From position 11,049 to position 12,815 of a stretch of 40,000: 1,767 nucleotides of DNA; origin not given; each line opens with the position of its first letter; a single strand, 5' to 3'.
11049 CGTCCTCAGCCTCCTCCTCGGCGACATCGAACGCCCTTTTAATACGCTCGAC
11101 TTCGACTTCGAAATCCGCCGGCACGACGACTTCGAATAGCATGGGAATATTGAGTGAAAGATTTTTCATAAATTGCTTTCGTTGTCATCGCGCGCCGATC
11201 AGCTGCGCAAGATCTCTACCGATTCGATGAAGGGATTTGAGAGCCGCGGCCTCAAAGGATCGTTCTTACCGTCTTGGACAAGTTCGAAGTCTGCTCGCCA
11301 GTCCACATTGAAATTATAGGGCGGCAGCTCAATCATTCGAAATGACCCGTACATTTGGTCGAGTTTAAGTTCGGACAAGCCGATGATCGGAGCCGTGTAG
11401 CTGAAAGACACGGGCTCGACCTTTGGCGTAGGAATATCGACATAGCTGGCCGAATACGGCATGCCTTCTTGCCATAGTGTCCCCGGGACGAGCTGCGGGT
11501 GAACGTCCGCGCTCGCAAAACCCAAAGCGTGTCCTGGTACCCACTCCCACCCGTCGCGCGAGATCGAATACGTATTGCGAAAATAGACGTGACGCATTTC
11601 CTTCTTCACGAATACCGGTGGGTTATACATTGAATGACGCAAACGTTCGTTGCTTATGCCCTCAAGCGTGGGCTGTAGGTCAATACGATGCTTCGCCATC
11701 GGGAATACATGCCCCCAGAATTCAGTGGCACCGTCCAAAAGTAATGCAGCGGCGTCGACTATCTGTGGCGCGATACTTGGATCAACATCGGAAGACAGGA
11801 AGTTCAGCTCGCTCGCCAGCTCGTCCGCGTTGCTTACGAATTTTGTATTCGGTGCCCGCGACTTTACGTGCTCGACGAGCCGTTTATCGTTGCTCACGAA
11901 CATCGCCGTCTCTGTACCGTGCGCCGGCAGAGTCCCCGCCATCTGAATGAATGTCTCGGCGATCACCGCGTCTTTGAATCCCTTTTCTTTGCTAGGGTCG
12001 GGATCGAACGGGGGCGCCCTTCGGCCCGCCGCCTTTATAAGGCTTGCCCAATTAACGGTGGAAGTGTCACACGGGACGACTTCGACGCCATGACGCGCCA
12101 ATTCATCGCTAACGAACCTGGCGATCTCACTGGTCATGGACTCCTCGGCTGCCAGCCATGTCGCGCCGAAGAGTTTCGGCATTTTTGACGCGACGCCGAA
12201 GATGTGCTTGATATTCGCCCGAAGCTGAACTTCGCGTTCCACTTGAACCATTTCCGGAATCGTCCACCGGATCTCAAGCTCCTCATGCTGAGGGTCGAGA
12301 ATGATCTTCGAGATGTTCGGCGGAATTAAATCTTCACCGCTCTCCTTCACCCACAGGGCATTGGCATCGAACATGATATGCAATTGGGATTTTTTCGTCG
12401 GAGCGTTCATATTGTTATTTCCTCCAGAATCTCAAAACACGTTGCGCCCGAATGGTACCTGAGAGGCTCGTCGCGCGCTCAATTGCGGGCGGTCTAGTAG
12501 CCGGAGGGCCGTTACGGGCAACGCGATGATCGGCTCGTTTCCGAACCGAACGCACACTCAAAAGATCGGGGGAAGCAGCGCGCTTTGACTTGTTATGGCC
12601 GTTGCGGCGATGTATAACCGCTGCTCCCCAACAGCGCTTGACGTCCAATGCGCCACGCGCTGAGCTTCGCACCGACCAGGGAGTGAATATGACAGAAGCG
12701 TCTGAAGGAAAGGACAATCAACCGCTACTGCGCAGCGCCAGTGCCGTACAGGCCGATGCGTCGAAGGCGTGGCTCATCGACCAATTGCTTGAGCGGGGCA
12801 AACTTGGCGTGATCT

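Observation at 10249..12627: Two-gene PIN-like cassette bracketed by 24-bp direct repeats next to a decayed resolvase: candidate novel defence module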

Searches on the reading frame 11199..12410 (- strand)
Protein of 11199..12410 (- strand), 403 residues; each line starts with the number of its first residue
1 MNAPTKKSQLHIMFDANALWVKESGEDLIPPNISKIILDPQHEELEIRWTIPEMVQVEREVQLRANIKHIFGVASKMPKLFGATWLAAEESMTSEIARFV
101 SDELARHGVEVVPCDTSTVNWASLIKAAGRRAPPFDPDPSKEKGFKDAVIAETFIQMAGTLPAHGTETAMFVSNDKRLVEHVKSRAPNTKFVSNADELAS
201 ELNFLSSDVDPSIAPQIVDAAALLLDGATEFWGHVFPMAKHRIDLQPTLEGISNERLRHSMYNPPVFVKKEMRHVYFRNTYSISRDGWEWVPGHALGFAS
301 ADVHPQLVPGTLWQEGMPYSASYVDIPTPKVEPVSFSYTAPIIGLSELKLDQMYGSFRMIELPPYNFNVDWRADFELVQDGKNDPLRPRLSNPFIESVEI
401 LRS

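Call 8: search_protein_families(library=pfam, proteins=[window:11199-12410:-], max_evalue=0.01)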
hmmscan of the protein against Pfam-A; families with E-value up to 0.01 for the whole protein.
window:11199-12410:- (403 aa): 1 family
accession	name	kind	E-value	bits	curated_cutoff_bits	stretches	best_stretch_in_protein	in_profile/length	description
PF16289.11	PIN_12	-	1.5e-07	32.4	32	1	42-176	28-170/172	PIN domain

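Call 9: search_protein_families(library=padloc, proteins=[window:11199-12410:-], max_evalue=0.01)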
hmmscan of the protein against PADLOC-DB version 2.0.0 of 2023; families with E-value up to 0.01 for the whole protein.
window:11199-12410:- (403 aa): 0 families

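Call 10: find_homologous_proteins(query=window:11199-12410:-)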
Query window:11199-12410:- (403 aa): 12 proteins with E <= 0.001 among 7232 candidates.
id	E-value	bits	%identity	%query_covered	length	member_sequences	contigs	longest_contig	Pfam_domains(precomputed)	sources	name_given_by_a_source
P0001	3.6e-273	924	100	100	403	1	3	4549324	PF16289.12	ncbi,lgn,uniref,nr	ncbi:PIN domain-containing protein [Paraburkholderia solisilvae]|uniref:DUF4935 domain-containing pr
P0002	7.5e-98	346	43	99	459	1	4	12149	PF16289.12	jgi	jgi:hypothetical protein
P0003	1.5e-92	329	40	99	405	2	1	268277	PF16289.12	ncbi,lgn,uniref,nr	ncbi:PIN domain-containing protein [Burkholderia sp. AU28863]|uniref:PIN domain-containing protein n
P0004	3.2e-88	314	41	96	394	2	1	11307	PF16289.12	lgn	-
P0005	1.1e-86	309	41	99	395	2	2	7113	PF16289.12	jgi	jgi:hypothetical protein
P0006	6.4e-71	258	42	80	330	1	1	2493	PF16289.12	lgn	-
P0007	5.7e-65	238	35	98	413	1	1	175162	PF16289.12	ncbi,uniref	ncbi:PIN domain-containing protein [Paraburkholderia sp. RL17-383-BIF-A]|uniref:PIN domain-containin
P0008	5.7e-61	225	40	74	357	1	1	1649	PF16289.12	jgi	jgi:hypothetical protein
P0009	1.2e-22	99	28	67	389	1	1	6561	PF16289.12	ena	-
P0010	3.4e-22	97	25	98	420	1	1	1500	PF16289.12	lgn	-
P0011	5.2e-22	96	28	55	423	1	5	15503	PF16289.12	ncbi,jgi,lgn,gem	-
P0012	5.3e-21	93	32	50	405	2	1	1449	PF16289.12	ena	-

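Call 13: find_encoding_contigs(protein=P0002, flank=6000, max_places=3)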
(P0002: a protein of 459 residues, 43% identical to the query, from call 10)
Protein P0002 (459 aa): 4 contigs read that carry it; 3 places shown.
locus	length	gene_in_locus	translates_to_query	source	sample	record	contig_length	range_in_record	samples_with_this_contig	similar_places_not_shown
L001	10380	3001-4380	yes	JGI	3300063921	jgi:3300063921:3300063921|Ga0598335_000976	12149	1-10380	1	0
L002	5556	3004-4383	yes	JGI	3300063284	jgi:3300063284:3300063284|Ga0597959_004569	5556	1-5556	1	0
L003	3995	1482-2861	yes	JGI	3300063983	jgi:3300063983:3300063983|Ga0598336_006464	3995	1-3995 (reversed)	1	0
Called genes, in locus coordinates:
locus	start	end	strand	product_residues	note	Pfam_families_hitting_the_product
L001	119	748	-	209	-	-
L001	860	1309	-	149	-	PF00293:NUDIX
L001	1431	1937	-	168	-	-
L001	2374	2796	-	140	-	PF00072:Response_reg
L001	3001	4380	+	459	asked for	PF16289:PIN_12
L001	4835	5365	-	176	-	PF02417:Chromate_transp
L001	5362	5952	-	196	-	PF02417:Chromate_transp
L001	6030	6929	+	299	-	PF00126:HTH_1, PF03466:LysR_substrate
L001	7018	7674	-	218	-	PF18306:LDcluster4, PF03641:Lysine_decarbox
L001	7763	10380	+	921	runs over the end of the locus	PF02739:5_3_exonuc_N, PF01367:5_3_exonuc, PF01612:DNA_pol_A_exo1, PF22619:DNA_polI_exo1, PF00476:DNA_pol_A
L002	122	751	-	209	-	-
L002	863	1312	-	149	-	PF00293:NUDIX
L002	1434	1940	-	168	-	-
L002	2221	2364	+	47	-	-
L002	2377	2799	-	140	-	PF00072:Response_reg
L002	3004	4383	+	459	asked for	PF16289:PIN_12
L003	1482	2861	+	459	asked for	PF16289:PIN_12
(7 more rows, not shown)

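Call 14: find_encoding_contigs(protein=P0003, flank=6000, max_places=2)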
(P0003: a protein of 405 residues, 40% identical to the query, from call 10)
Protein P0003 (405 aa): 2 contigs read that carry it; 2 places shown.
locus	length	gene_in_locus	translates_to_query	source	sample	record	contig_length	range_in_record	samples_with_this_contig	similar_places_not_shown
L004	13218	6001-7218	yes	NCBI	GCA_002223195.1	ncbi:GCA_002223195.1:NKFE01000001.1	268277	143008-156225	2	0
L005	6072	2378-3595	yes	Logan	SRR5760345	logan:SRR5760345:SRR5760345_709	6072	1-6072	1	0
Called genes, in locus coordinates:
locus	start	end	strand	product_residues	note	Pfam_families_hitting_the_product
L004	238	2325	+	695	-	PF00580:UvrD-helicase, PF01443:Viral_helicase1 (faint), PF13245:AAA_19, PF13604:AAA_30 (faint), PF13361:UvrD_C, PF13538:UvrD_C_2 (faint)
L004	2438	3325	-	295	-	PF00034:Cytochrom_C (weak), PF13442:Cytochrome_CBB3, PF00034:Cytochrom_C (weak), PF13442:Cytochrome_CBB3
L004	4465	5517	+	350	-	PF04860:Phage_portal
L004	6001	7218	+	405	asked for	PF16289:PIN_12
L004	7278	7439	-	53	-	-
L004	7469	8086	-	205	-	-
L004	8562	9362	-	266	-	-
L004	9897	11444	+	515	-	-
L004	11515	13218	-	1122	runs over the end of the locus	PF00534:Glycos_transf_1 (faint), PF13692:Glyco_trans_1_4 (faint), PF13439:Glyco_transf_4 (weak), PF13524:Glyco_trans_1_2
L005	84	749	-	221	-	PF00589:Phage_integrase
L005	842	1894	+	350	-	PF04860:Phage_portal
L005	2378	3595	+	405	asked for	PF16289:PIN_12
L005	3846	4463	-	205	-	-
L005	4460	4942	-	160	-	-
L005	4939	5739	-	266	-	-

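Call 18: find_encoding_contigs(protein=P0004, flank=6000, max_places=2)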
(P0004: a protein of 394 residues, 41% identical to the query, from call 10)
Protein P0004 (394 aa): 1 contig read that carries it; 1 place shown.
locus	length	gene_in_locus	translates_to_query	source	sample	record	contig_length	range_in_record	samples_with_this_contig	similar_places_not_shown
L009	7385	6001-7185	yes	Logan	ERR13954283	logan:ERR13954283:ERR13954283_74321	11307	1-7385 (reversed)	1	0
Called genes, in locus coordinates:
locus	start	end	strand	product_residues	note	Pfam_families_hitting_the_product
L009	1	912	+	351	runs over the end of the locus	PF04860:Phage_portal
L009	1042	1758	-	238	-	-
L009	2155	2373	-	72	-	-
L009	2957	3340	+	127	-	-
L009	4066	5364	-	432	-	-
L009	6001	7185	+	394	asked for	PF16289:PIN_12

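Call 19: find_encoding_contigs(protein=P0007, flank=6000, max_places=2)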
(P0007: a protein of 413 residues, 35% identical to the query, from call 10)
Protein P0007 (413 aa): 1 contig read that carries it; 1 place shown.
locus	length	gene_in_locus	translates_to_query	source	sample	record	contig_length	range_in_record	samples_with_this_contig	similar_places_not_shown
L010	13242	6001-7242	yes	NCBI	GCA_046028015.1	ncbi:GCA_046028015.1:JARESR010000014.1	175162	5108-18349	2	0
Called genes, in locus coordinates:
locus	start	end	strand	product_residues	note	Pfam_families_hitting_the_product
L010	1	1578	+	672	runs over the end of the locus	PF02602:HEM4, PF04375:HemX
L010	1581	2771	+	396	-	PF07719:TPR_2 (faint), PF07219:HemY_N, PF13428:TPR_14 (faint), PF13181:TPR_8 (faint), PF13424:TPR_12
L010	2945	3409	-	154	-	-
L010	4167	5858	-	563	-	-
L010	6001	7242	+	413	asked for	PF16289:PIN_12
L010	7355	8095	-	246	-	-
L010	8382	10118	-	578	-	-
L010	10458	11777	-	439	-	PF07690:MFS_1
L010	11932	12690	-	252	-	PF00106:adh_short, PF08659:KR, PF23441:SDR, PF13561:adh_short_C2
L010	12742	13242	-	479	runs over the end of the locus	PF00171:Aldedh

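Call 58: predict_structure(alignment_id=A3)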
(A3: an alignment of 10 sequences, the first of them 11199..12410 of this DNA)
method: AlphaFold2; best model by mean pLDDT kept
length: 403 residues; sequences in the alignment: 10
mean_pLDDT: 77.5   pTM: 0.69
mean pLDDT of the five models: 77.5, 77.3, 76.4, 76.4, 74.8
residues with pLDDT >= 90: 134; 70-90: 176; 50-70: 33; < 50: 60
segments of 3 or more residues with pLDDT < 50: 1-5, 298-352
pLDDT, mean of each block of 10 residues (from residue 1): 56 85 66 86 85 91 84 76 64 86 92 92 90 85 83 92 76 91 89 89 87 88 88 93 83 86 92 94 90 57 33 29 29 28 34 70 91 93 88 94 66
secondary structure, 60 per line:
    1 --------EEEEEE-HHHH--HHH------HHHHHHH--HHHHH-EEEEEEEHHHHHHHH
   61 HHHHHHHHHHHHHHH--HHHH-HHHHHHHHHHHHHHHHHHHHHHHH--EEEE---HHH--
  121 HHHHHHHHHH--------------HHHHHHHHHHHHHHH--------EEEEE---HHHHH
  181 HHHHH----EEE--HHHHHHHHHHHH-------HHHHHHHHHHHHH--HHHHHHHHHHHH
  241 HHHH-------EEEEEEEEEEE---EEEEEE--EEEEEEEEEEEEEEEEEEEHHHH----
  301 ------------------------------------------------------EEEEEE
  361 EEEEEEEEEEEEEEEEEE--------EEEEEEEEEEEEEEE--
elements in order: E9-14 H16-19 H31-37 H40-44 E46-52 H53-75 H78-81 H83-106 E109-112 H121-130 H145-159 E168-172 H176-185 E190-192 H195-206 H214-226 H229-244 E252-262 E266-271 E274-292 H293-296 E355-378 E387-401

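Call 62: fold_search(model_id=the predicted structure, library=pdb)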
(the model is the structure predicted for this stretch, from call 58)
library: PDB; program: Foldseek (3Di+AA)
matches with E <= 10: 360; with E <= 0.001: 0
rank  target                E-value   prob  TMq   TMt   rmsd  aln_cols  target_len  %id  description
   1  6baq_E                4.8e-03  0.95  0.18  0.29   8.0       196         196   10  Mus musculus BPIFA1 (released 2018-05-09)
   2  5i7j_A                5.1e-03  0.80  0.13  0.23  12.3       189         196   10  Crystal Structure of Human SPLUNC1 Disulfide Mutant M3 (I76C, V214C) (released 2016-05-18)
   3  4kgh_A                1.2e-02  0.60  0.14  0.24  12.6       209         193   10  Crystal Structure of human splunc1 lacking the secretion signal sequence (released 2013-09-25)
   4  6baq_A                1.3e-02  0.87  0.18  0.29   8.5       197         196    9  Mus musculus BPIFA1 (released 2018-05-09)
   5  2rqf_MODEL_1_A        2.0e-02  0.60  0.13  0.20  10.7       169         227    8  Solution structure of juvenile hormone binding protein from silkworm in complex with JH III (released 2010-05-05)
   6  8ssg_A                4.8e-02  0.72  0.18  0.38  18.5       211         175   10  Minimal protein-only/RNA-free Ribonuclease P from Hydrogenobacter thermophilus (released 2023-10-18)
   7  6baq_G                5.1e-02  0.69  0.18  0.30   8.8       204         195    8  Mus musculus BPIFA1 (released 2018-05-09)
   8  5kh2_B                5.4e-02  0.30  0.17  0.25  13.6       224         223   11  Crystal Structure of Steptococcus pneumoniae Undecaprenyl pyrophosphate Synthase (UPPS) (released 2016-07-20)
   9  8ssg_D                6.4e-02  0.66  0.20  0.41  18.0       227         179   11  Minimal protein-only/RNA-free Ribonuclease P from Hydrogenobacter thermophilus (released 2023-10-18)
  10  8ssg_B                6.8e-02  0.69  0.19  0.41  15.0       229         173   10  Minimal protein-only/RNA-free Ribonuclease P from Hydrogenobacter thermophilus (released 2023-10-18)
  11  3aos_A                6.8e-02  0.57  0.13  0.22  10.6       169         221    6  Crystal structure of juvenile hormone binding protein from silkworm in complex with JH II (released 2011-10-12)
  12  5wd6_A                6.8e-02  0.30  0.12  0.19   7.9       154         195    9  bovine salivary protein form 30b (released 2018-07-11)
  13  5kh2_D                6.8e-02  0.28  0.18  0.26  14.4       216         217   11  Crystal Structure of Steptococcus pneumoniae Undecaprenyl pyrophosphate Synthase (UPPS) (released 2016-07-20)
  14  8ssg_C                8.6e-02  0.57  0.20  0.39  18.0       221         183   10  Minimal protein-only/RNA-free Ribonuclease P from Hydrogenobacter thermophilus (released 2023-10-18)
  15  6o1t_A                9.7e-02  0.15  0.11  0.18   8.4       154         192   10  BOVINE SALIVARY PROTEIN FORM 30B WITH OLEIC ACID (released 2019-03-13)
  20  8ssg_F                1.3e-01  0.47  0.17  0.37  19.3       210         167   10  Minimal protein-only/RNA-free Ribonuclease P from Hydrogenobacter thermophilus (released 2023-10-18)
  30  8ssg_E                2.2e-01  0.47  0.18  0.39  12.3       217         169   12  Minimal protein-only/RNA-free Ribonuclease P from Hydrogenobacter thermophilus (released 2023-10-18)
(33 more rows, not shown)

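Call 74: find_related_loci(query=A3, collection=metagenome_contigs, flank=3000)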
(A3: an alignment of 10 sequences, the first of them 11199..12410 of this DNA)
Query A3 (403 aa) in metagenome_contigs; peptide patterns used: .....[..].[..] (x = any residue, [..] = any of these).
562 stretches matched a pattern; 179 encode a relative of the query (tblastn E <= 1e-3); the best 80 are kept; 80 distinct loci.
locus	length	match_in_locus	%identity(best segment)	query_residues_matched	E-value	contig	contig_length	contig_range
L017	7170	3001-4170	33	5-398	3e-64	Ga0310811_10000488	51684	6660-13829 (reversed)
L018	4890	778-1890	29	1-375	5e-43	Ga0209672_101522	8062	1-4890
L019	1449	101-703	44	94-287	3e-41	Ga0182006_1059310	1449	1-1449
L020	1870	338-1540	26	6-399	5e-32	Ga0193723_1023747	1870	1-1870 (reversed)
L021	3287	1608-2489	28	5-283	1e-31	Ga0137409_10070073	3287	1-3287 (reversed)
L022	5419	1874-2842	29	6-312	2e-31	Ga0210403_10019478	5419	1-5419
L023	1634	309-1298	26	6-337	4e-32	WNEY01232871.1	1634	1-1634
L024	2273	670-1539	29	2-280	3e-31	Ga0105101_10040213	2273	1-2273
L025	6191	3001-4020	27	4-331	4e-31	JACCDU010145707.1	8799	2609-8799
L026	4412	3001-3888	27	7-287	5e-31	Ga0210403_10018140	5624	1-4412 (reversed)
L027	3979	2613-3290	33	9-228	5e-31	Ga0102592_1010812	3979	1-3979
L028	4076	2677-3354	33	9-228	5e-31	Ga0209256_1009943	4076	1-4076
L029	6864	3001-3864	28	5-277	6e-31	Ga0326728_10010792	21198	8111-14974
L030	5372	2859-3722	28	5-277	5e-31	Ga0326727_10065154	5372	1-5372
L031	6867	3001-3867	28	6-283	7e-31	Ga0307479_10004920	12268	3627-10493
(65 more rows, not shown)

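Call 77: search_protein_families(library=phrogs, proteins=[window:11199-12410:-], max_evalue=0.01)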
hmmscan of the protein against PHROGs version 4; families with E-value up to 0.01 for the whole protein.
window:11199-12410:- (403 aa): 0 families

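Call 78: search_protein_families(library=ncbifam, proteins=[window:11199-12410:-], max_evalue=0.01)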
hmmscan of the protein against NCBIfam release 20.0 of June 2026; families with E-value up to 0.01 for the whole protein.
window:11199-12410:- (403 aa): 0 families

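Call 85: search_dna_similar(query=window:11199-12410:-, collection=plasmids, mode=protein, max_evalue=0.001, max_rows=25)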
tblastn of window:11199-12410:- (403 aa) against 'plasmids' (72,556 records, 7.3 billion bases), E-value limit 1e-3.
No match.

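Call 92: search_protein_families(library=pfam, proteins=[P0009, P0011, P0003], max_evalue=0.01)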
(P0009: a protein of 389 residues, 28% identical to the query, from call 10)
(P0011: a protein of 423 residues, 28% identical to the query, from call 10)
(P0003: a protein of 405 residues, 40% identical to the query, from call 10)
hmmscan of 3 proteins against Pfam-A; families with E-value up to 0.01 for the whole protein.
P0009 (389 aa): 1 family
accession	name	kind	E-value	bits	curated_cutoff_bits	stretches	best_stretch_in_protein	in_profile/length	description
PF16289.11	PIN_12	-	3.9e-09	37.6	32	1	14-178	1-170/172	PIN domain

P0011 (423 aa): 1 family
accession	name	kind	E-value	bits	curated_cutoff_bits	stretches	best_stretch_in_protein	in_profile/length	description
PF16289.11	PIN_12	-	4.1e-11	44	32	1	17-182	1-171/172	PIN domain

P0003 (405 aa): 1 family
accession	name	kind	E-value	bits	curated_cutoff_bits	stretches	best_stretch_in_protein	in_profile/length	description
PF16289.11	PIN_12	-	2.1e-10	41.7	32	1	12-175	1-169/172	PIN domain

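Call 95: search_solved_structures(query=A3, max_evalue=1)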
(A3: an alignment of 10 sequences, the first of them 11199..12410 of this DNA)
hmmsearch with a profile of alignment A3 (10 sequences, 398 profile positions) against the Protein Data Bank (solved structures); distinct sequences matched with E-value up to 1: 1.
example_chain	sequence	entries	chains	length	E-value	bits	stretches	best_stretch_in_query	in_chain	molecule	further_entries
3k93_A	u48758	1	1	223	0.3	13.5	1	155-191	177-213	phage related exonuclease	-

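Call 113: find_encoding_contigs(protein=P0005, flank=5000, max_places=2)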
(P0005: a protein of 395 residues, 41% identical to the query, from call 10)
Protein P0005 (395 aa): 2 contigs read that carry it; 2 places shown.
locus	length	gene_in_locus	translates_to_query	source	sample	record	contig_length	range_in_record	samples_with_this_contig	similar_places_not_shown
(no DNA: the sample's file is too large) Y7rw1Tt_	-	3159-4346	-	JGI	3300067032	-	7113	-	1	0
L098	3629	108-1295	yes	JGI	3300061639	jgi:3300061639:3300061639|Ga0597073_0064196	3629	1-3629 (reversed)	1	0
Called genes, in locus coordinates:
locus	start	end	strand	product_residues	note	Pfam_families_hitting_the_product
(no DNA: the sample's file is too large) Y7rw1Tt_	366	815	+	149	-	PF07366:SnoaL, PF12680:SnoaL_2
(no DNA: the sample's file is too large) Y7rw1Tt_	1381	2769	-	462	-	PF13091:PLDc_2 (weak)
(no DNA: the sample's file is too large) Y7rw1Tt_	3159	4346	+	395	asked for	PF16289:PIN_12 (faint)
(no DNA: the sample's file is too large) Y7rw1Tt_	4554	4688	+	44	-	-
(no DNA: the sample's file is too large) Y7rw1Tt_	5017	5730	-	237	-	PF13302:Acetyltransf_3, PF00583:Acetyltransf_1 (weak)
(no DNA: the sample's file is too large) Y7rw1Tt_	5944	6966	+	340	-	PF03480:DctP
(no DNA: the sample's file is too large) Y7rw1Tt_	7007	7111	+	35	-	?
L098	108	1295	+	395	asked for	PF16289:PIN_12 (faint)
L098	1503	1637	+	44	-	-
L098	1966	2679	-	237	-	PF13302:Acetyltransf_3, PF00583:Acetyltransf_1 (weak)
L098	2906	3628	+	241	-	?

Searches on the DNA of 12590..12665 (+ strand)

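Call 101: search_dna_similar(query=window:12590-12665:+, collection=plasmids, mode=distant, max_evalue=10, max_rows=20)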
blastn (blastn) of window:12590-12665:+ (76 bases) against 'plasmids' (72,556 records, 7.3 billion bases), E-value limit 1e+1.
Records with a match: 1; places in all: 1; records where one place covers at least 80% of the query: 0.
Best place of each record, by identity: 80-90% 1.
By first word of the organism name: Gemmobacter 1.
By predicted mobility (MOB-suite, as given by PLSDB): non-mobilizable 1.
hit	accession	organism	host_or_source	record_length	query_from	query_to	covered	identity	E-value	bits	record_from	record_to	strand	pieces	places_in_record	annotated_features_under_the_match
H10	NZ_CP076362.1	Gemmobacter fulvus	cell culture,Anabaena culture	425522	28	71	58%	80.0%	7e+0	36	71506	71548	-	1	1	acyl-CoA dehydrogenase family protein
